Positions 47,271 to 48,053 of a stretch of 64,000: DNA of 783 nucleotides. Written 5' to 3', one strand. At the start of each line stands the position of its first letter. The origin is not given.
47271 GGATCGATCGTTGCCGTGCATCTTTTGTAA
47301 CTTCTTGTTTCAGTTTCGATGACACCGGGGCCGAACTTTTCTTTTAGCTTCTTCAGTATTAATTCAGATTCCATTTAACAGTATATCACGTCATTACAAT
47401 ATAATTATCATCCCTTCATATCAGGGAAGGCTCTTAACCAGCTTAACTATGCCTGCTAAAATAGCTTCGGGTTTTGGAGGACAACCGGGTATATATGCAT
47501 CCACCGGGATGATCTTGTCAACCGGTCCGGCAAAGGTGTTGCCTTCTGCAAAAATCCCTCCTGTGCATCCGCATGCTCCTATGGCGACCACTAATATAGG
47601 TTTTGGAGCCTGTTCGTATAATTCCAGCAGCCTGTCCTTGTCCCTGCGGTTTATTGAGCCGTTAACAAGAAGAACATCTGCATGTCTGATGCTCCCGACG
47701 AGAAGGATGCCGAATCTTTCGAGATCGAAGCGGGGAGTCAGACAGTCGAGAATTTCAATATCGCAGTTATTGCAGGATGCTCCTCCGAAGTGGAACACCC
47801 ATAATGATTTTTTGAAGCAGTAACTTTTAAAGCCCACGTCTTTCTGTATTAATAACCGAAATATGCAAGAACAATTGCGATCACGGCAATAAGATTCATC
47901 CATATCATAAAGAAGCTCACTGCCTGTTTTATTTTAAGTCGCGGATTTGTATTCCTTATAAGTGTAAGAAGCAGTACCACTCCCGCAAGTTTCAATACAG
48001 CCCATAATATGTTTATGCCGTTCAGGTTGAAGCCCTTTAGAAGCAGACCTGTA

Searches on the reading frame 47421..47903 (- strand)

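Call 61: search_protein_families(library=pfam, proteins=[window:47421-47903:-], max_evalue=0.00001)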
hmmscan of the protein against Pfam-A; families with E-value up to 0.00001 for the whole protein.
window:47421-47903:- (160 aa): 1 family
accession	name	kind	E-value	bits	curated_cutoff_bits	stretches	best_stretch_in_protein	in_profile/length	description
PF01058.29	Oxidored_q6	-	3.7e-32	111.2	27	1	44-155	1-128/128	NADH ubiquinone oxidoreductase, 20 Kd subunit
